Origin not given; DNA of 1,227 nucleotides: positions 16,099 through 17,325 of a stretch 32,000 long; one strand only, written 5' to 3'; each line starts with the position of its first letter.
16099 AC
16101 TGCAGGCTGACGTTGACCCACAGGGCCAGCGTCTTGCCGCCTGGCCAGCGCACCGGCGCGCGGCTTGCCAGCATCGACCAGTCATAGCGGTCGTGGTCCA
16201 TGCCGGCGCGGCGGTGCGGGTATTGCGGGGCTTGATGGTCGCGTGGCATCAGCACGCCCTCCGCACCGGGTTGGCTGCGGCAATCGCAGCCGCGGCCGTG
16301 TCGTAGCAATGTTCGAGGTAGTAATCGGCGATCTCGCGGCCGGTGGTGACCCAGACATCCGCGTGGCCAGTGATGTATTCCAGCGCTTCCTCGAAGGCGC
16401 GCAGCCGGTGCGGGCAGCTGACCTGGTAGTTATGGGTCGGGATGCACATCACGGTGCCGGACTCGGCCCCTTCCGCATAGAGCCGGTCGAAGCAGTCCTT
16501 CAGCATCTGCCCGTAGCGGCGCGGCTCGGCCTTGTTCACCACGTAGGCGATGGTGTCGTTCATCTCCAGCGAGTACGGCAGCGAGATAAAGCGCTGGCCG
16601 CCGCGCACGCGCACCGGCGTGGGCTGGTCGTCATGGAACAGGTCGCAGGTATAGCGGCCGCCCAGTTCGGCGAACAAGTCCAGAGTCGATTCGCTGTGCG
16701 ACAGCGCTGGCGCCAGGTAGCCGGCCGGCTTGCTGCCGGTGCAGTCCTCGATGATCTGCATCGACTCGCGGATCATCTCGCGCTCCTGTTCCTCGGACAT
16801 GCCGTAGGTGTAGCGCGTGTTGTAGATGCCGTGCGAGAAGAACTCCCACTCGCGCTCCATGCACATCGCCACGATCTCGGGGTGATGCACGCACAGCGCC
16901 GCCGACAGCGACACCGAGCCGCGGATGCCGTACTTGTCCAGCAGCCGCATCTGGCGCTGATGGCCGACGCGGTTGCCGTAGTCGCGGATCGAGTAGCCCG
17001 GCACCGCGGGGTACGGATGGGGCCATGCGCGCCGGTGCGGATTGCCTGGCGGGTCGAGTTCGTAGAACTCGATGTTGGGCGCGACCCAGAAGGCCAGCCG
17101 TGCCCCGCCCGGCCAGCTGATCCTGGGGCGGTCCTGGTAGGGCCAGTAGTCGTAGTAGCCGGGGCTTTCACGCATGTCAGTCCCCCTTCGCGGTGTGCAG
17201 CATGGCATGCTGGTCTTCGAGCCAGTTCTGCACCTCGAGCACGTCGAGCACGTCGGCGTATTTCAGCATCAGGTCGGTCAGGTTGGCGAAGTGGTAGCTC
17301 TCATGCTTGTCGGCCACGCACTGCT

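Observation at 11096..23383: Thirteen-gene minus-strand operon combining an amide-type ABC importer, three C-N hydrolases and a hydratase/CoA-transferase/lyase trio: candidate uncharacterised N-heterocycle or imide/amide catabolic pathway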

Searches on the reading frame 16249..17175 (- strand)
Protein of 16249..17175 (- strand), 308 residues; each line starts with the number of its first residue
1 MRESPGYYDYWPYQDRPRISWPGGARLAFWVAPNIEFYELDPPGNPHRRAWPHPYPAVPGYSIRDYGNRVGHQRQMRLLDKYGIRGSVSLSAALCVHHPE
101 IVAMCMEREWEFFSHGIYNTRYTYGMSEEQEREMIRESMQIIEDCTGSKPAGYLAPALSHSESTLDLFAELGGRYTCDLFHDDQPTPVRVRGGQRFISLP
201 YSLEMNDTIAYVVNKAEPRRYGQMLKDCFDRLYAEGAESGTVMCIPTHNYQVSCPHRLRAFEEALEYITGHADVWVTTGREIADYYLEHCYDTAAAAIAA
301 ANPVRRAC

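Call 6: search_protein_families(library=pfam, proteins=[window:16249-17175:-])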
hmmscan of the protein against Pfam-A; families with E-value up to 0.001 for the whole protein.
window:16249-17175:- (308 aa): 1 family
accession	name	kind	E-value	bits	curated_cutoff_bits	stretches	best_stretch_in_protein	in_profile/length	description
PF01522.26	Polysacc_deac_1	-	9.9e-09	35.7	23.1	1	66-175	15-123/124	Polysaccharide deacetylase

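Call 7: search_protein_families(library=ncbifam, proteins=[window:16249-17175:-])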
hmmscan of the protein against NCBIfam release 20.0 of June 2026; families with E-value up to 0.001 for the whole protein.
window:16249-17175:- (308 aa): 3 families
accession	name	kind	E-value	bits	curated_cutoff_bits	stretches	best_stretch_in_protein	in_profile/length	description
TIGR03212.1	uraD_N-term-dom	equivalog_domain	9.7e-38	129.9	424.6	1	62-289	69-294/297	allantoinase PuuE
TIGR03006.1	pepcterm_polyde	equivalog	7.8e-08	31.8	276.2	1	74-178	38-144/272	XrtA system polysaccharide deacetylase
TIGR02764.1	spore_ybaN_pdaB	equivalog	8e-05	22.5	237.4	1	76-172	25-120/191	polysaccharide deacetylase family sporulation protein PdaB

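Call 8: search_solved_structures(query=window:16249-17175:-, max_evalue=0.001, show_alignments=2)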
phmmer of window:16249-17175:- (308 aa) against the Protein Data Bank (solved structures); distinct sequences matched with E-value up to 0.001: 5.
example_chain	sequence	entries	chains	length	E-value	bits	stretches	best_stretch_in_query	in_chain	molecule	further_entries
3cl6_A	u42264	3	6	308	3.9e-29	105.1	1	61-294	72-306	Puue allantoinase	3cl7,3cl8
1z7a_A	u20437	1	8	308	3.4e-25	92.2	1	61-292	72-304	conserved hypothetical protein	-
3s6o_A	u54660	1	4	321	1.1e-24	90.5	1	19-289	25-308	Polysaccharide deacetylase family protein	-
3qbu_A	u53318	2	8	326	2.8e-19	72.7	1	66-214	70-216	Putative uncharacterized protein | peptidoglycan deacetylase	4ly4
3rxz_A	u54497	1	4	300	3.1e-14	56.2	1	61-285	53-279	Polysaccharide deacetylase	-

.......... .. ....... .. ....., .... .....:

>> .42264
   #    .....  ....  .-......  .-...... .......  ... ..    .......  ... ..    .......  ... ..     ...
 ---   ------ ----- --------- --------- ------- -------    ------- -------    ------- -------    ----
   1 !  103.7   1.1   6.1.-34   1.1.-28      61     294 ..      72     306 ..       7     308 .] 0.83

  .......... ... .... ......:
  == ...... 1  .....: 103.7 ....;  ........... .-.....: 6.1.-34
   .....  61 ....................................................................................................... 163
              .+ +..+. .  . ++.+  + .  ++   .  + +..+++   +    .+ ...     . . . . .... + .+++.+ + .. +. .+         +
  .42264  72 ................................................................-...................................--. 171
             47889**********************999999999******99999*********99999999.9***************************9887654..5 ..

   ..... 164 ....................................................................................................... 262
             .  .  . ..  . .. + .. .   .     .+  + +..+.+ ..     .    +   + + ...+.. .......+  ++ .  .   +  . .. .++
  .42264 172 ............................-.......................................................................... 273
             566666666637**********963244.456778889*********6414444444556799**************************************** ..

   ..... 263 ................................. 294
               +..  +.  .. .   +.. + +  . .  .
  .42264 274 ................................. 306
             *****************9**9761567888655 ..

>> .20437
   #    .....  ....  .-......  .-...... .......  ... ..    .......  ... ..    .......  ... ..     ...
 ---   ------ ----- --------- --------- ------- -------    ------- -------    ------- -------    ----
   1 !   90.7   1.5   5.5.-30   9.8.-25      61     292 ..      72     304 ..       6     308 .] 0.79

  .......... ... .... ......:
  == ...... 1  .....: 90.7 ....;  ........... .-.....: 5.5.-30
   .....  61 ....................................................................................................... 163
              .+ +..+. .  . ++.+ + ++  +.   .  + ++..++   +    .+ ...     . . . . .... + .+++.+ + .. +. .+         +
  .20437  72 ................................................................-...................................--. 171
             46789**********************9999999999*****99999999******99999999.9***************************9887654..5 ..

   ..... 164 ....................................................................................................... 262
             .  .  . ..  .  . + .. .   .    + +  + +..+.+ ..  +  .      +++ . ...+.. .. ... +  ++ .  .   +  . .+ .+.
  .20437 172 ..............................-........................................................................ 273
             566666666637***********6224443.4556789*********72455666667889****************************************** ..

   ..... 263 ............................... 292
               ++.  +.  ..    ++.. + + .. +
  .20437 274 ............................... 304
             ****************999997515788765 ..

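Call 14: find_homologous_proteins(query=window:16249-17175:-, max_evalue=1e-20)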
Query window:16249-17175:- (308 aa): 5673 proteins with E <= 1e-20 among 8000 candidates; the best 120 are listed.
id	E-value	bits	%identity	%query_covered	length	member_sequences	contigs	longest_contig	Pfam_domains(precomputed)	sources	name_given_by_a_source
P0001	1.1e-195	667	90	100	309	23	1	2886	PF01522.27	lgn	-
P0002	3.0e-179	613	82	98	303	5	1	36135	PF01522.27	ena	-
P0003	5.9e-179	612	84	97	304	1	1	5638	PF01522.27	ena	-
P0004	6.8e-179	612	81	100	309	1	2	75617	PF01522.27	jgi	jgi:allantoinase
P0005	7.4e-179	612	83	97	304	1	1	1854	PF01522.27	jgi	jgi:peptidoglycan/xylan/chitin deacetylase (PgdA/CDA1 family)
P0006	8.0e-179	612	83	97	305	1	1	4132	PF01522.27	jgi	jgi:peptidoglycan/xylan/chitin deacetylase (PgdA/CDA1 family)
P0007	1.5e-178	611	83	97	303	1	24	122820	PF01522.27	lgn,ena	-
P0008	1.7e-178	611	81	100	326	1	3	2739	PF01522.27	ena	-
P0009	1.7e-178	611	83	97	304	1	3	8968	PF01522.27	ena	-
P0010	2.0e-178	611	83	97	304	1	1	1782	PF01522.27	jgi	-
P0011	3.2e-178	610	83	97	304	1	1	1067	PF01522.27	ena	-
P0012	4.2e-178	610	83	97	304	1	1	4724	PF01522.27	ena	-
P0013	4.9e-178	609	83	97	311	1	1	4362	PF01522.27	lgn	-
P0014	6.4e-178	609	83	97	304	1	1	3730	PF01522.27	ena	-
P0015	8.3e-178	609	83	97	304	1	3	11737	PF01522.27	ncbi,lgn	-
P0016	1.3e-177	608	83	97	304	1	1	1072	PF01522.27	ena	-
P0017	1.5e-177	608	83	97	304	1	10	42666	PF01522.27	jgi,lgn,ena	-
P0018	1.7e-177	608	82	97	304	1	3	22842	PF01522.27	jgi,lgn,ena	jgi:peptidoglycan/xylan/chitin deacetylase (PgdA/CDA1 family)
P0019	2.0e-177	607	82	97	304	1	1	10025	PF01522.27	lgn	-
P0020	2.8e-177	607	83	97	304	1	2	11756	PF01522.27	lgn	-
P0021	3.3e-177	607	82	97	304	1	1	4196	PF01522.27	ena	-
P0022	5.0e-177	606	83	97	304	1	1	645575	PF01522.27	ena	-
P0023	6.2e-177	606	81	97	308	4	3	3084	PF01522.27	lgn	-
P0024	7.7e-177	605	82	97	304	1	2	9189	PF01522.27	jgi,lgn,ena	jgi:peptidoglycan/xylan/chitin deacetylase (PgdA/CDA1 family)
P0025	7.8e-177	605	83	97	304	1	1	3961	PF01522.27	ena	-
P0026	8.6e-177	605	83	97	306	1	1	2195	PF01522.27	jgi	-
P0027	9.0e-177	605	82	97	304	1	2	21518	PF01522.27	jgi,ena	jgi:peptidoglycan/xylan/chitin deacetylase (PgdA/CDA1 family)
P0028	9.2e-177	605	81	99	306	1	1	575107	PF01522.27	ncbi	-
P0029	1.1e-176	605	83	97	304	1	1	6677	PF01522.27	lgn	-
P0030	1.5e-176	604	82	97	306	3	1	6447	PF01522.27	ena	-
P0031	1.7e-176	604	82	97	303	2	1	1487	PF01522.27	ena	-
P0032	1.7e-176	604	82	97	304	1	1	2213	PF01522.27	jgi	-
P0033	1.8e-176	604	82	97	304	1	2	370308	PF01522.27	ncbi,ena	ncbi:MAG: polysaccharide deacetylase family protein [Halieaceae bacterium]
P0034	3.2e-176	603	82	97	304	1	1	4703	PF01522.27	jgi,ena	jgi:allantoinase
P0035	3.2e-176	603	81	99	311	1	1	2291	PF01522.27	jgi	-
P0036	3.6e-176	603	82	99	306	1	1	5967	PF01522.27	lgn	-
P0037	5.2e-176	603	82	97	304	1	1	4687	PF01522.27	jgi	jgi:peptidoglycan/xylan/chitin deacetylase (PgdA/CDA1 family)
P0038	5.7e-176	603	81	98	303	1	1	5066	PF01522.27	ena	-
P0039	8.0e-176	602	82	97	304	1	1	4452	PF01522.27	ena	-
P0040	8.9e-176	602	82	97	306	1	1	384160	PF01522.27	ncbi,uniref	ncbi:polysaccharide deacetylase family protein [Haliea sp. E17]|uniref:polysaccharide deacetylase fa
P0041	1.0e-175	602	82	97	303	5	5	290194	PF01522.27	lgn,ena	-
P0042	1.3e-175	601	82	97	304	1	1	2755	PF01522.27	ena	-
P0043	1.5e-175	601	82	97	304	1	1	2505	PF01522.27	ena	-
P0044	1.9e-175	601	82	97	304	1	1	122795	PF01522.27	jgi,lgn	jgi:peptidoglycan/xylan/chitin deacetylase (PgdA/CDA1 family)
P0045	2.0e-175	601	82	97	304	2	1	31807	PF01522.27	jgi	jgi:peptidoglycan/xylan/chitin deacetylase (PgdA/CDA1 family)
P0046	3.0e-175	600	83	95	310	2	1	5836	PF01522.27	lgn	-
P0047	3.1e-175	600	83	97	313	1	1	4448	PF01522.27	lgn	-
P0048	3.4e-175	600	82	97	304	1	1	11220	PF01522.27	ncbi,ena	-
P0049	5.0e-175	599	82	97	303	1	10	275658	PF01522.27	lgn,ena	-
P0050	6.3e-175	599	81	95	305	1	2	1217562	PF01522.27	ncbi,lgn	-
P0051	8.9e-175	599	81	97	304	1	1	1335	PF01522.27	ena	-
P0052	1.1e-174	598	80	97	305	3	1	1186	PF01522.27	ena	-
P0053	1.2e-174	598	81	97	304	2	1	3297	PF01522.27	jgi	jgi:allantoinase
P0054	1.5e-174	598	81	97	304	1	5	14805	PF01522.27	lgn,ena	-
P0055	1.7e-174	598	80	97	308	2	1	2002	PF01522.27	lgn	-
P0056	1.7e-174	598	81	97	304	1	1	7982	PF01522.27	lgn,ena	-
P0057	2.6e-174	597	82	97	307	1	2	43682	PF01522.27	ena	-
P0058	3.5e-174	597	78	99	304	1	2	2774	PF01522.27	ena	-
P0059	4.0e-174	596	82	97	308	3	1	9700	PF01522.27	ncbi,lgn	-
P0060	4.1e-174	596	82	95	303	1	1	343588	PF01522.27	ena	-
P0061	5.6e-174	596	81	97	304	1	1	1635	PF01522.27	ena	-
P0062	6.8e-174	596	82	97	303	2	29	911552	PF01522.27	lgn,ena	-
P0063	7.1e-174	596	80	99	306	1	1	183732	PF01522.27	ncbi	-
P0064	7.8e-174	596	81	97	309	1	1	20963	PF01522.27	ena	-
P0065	8.1e-174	595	80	99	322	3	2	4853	PF01522.27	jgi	jgi:allantoinase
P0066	9.3e-174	595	81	97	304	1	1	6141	PF01522.27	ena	-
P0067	9.6e-174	595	82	97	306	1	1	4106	PF01522.27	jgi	-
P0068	1.6e-173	595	81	97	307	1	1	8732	PF01522.27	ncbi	-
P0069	1.7e-173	594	80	98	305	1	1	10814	PF01522.27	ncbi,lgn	-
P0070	1.8e-173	594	81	97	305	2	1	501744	PF01522.27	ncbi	-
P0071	2.1e-173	594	79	98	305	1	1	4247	PF01522.27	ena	-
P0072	2.1e-173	594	79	98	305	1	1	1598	PF01522.27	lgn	-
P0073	2.5e-173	594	81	97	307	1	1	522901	PF01522.27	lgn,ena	-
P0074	2.6e-173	594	80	97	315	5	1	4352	PF01522.27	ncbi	-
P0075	2.8e-173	594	81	95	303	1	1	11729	PF01522.27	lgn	-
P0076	2.9e-173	594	81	97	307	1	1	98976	PF01522.27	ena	-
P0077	2.9e-173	594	80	98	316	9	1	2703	PF01522.27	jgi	jgi:allantoinase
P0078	3.2e-173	594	80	97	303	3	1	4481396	PF01522.27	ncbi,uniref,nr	ncbi:polysaccharide deacetylase family protein [Microbulbifer bruguierae]|uniref:Polysaccharide deac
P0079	3.4e-173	593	80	98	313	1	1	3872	PF01522.27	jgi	jgi:allantoinase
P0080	4.2e-173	593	81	97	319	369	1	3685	PF01522.27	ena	-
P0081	4.2e-173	593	78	100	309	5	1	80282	PF01522.27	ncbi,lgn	-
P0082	4.6e-173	593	79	99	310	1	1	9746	PF01522.27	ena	-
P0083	4.8e-173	593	80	97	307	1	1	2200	PF01522.27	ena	-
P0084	7.8e-173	592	81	94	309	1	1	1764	PF01522.27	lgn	-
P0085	8.3e-173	592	79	98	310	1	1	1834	PF01522.27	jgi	jgi:allantoinase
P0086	8.8e-173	592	83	97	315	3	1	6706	PF01522.27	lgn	-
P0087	9.9e-173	592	81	97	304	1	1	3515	PF01522.27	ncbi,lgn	-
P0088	1.2e-172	592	80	97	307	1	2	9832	PF01522.27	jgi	jgi:allantoinase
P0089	1.4e-172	591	81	97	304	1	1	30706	PF01522.27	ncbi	-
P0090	1.5e-172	591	81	97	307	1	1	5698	PF01522.27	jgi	jgi:allantoinase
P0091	1.6e-172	591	82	95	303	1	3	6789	PF01522.27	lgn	-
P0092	1.6e-172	591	79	100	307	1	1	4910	PF01522.27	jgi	-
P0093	2.3e-172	591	80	97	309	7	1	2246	PF01522.27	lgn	-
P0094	2.4e-172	591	80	97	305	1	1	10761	PF01522.27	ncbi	-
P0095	2.4e-172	591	81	97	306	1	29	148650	PF01522.27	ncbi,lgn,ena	-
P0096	2.7e-172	590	81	97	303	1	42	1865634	PF01522.27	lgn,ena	-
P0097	2.7e-172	590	81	97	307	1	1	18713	PF01522.27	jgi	jgi:allantoinase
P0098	3.0e-172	590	81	97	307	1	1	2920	PF01522.27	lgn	-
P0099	3.3e-172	590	79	97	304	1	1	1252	PF01522.27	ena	-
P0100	4.3e-172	590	81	97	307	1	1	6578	PF01522.27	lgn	-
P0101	6.2e-172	589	81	97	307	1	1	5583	PF01522.27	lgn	-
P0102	6.5e-172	589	81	97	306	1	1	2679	PF01522.27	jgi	-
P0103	6.8e-172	589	81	97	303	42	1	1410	PF01522.27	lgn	-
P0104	7.7e-172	589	82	94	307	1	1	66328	PF01522.27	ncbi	-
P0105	1.1e-171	588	80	97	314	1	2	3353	PF01522.27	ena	-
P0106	1.4e-171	588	79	100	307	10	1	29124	PF01522.27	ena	-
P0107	1.5e-171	588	79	98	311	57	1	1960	PF01522.27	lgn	-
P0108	1.7e-171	588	80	97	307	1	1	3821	PF01522.27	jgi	jgi:allantoinase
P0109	1.8e-171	588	79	97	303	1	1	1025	PF01522.27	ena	-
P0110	2.5e-171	587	80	98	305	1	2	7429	PF01522.27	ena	-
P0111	2.8e-171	587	79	98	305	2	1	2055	PF01522.27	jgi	-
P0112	3.5e-171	587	80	97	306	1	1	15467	PF01522.27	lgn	-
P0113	3.7e-171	587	79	98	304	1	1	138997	PF01522.27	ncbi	-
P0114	4.0e-171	587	81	97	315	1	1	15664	PF01522.27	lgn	-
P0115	5.2e-171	586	81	97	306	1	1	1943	PF01522.27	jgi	-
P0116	5.3e-171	586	79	99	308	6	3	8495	PF01522.27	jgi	-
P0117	6.4e-171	586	81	95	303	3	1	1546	PF01522.27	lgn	-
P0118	6.8e-171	586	78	98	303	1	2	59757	PF01522.27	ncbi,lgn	ncbi:MAG: polysaccharide deacetylase family protein [Oceanococcus sp.]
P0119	8.7e-171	586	79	97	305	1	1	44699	PF01522.27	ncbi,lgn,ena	-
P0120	1.1e-170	585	79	97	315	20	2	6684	PF01522.27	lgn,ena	-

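Call 15: find_encoding_contigs(protein=window:16249-17175:-, flank=10000, max_places=4)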
Protein window:16249-17175:- (308 aa): 24 contigs read that carry it; 2 places shown.
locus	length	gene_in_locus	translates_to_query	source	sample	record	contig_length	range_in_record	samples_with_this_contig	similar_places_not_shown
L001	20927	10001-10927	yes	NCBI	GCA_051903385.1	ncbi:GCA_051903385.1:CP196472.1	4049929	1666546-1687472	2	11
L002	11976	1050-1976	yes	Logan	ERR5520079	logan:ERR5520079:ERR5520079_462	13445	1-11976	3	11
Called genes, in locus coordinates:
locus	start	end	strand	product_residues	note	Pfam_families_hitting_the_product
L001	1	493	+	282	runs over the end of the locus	PF00596:Aldolase_II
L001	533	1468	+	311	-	PF13417:GST_N_3, PF13409:GST_N_2, PF13410:GST_C_2, PF00043:GST_C (faint), PF14497:GST_C_3 (weak)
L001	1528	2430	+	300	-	PF00106:adh_short, PF08659:KR, PF13561:adh_short_C2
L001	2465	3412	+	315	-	PF00561:Abhydrolase_1, PF12146:Hydrolase_4 (faint), PF12697:Abhydrolase_6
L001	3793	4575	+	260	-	PF00392:GntR, PF07702:UTRA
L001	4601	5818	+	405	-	PF13433:Peripla_BP_5, PF13458:Peripla_BP_6, PF01094:ANF_receptor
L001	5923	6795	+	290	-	PF02653:BPD_transp_2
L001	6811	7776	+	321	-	PF02653:BPD_transp_2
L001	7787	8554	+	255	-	PF00005:ABC_tran, PF13304:AAA_21 (faint), PF12399:BCA_ABC_TP_C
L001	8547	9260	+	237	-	PF00005:ABC_tran, PF13304:AAA_21 (faint)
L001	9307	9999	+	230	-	PF00857:Isochorismatase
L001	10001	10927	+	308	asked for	PF01522:Polysacc_deac_1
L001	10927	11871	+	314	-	PF01522:Polysacc_deac_1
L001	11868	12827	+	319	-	PF00682:HMGL-like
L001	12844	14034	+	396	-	PF02515:CoA_transf_3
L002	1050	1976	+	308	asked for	PF01522:Polysacc_deac_1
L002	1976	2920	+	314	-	PF01522:Polysacc_deac_1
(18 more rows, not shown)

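Call 16: find_encoding_contigs(protein=P0078, flank=10000, max_places=2)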
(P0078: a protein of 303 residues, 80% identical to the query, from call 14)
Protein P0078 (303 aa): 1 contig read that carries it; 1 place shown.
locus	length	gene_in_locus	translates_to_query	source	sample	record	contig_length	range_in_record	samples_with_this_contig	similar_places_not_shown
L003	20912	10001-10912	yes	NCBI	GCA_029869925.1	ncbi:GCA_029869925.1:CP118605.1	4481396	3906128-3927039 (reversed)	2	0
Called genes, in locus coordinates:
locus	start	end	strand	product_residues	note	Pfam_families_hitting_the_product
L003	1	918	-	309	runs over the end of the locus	PF00682:HMGL-like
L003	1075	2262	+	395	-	PF02515:CoA_transf_3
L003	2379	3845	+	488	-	PF00474:SSF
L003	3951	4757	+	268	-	PF00392:GntR, PF07702:UTRA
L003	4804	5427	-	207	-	PF00694:Aconitase_C, PF27512:LeuD (weak), PF27434:LeuD_C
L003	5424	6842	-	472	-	PF00330:Aconitase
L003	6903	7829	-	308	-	PF00682:HMGL-like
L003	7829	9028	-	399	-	PF02515:CoA_transf_3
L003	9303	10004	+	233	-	PF00857:Isochorismatase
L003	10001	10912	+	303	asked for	PF01522:Polysacc_deac_1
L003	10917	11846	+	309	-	PF01522:Polysacc_deac_1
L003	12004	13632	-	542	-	PF00135:COesterase, PF20434:BD-FAE, PF07859:Abhydrolase_3, PF00135:COesterase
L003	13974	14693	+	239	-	PF20772:TACO1_YebC_N, PF01709:Transcrip_reg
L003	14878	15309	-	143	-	-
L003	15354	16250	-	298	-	-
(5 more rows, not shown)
